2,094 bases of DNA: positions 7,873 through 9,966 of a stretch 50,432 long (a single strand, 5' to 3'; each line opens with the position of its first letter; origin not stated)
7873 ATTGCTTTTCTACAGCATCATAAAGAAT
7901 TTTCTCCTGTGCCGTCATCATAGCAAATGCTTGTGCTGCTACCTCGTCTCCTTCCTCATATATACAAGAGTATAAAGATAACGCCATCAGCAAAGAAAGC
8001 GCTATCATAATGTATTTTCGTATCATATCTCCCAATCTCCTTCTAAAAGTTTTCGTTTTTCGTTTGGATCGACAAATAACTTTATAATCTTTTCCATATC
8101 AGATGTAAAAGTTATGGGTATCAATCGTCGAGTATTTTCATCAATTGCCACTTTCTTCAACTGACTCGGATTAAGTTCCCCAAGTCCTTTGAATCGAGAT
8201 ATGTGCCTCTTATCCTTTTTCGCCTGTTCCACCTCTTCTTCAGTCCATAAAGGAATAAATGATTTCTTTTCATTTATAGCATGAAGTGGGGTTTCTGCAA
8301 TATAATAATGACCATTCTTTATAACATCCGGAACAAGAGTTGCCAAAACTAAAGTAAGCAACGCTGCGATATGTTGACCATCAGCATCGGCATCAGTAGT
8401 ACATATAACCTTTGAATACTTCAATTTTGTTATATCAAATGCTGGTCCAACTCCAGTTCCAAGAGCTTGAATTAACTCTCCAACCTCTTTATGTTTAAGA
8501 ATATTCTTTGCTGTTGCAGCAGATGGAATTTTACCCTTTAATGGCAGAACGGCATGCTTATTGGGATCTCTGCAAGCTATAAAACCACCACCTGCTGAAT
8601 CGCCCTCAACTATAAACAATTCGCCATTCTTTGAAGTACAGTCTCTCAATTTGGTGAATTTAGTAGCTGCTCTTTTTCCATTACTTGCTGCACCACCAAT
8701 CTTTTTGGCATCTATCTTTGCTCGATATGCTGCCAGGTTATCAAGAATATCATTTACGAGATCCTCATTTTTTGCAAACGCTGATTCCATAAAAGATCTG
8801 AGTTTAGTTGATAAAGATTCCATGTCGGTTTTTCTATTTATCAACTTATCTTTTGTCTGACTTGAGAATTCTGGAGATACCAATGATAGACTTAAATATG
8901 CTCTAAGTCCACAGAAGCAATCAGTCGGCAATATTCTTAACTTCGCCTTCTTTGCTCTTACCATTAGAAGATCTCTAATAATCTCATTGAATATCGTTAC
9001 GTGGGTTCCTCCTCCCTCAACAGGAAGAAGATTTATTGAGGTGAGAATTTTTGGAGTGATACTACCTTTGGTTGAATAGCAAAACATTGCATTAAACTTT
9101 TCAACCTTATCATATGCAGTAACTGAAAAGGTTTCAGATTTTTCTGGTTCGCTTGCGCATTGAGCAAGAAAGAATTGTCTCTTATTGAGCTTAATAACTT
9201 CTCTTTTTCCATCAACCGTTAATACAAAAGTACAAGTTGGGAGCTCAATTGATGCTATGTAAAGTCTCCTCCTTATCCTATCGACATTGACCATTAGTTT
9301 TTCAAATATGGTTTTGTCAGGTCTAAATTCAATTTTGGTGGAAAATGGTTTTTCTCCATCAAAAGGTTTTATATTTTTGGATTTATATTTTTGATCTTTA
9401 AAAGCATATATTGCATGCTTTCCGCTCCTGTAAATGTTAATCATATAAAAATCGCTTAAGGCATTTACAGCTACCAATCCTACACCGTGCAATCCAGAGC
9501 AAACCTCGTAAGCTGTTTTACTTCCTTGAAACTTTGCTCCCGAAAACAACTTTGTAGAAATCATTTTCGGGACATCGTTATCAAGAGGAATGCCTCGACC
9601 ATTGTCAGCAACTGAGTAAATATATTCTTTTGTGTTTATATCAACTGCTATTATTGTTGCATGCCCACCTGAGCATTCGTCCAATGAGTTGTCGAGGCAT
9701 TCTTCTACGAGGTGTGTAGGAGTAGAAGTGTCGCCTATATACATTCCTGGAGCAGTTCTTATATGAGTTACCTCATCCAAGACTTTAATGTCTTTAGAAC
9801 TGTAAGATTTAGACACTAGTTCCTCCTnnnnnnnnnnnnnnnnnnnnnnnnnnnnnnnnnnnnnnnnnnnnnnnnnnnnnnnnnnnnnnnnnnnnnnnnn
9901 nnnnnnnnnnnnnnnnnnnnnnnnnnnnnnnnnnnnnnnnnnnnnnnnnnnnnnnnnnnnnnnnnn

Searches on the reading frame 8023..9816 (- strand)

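Call 62: search_protein_families(library=pfam, proteins=[window:8023-9816:-], max_evalue=0.001)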
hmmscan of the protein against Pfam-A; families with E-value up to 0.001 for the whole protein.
window:8023-9816:- (597 aa): 4 families
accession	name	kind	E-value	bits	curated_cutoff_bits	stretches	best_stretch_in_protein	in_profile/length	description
PF00204.31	DNA_gyraseB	-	9.1e-14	51.7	27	1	229-371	20-168/173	DNA gyrase B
PF01751.28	Toprim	-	2e-12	47.5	23.1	1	399-508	1-95/96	Toprim domain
PF00986.26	DNA_gyraseB_C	-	1.5e-10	41.5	29.8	1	535-579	2-48/63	DNA gyrase B subunit, carboxyl terminus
PF02518.31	HATPase_c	-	6.3e-09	36.7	26.4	1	29-123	2-86/111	Histidine kinase-, DNA gyrase B-, and HSP90-like ATPase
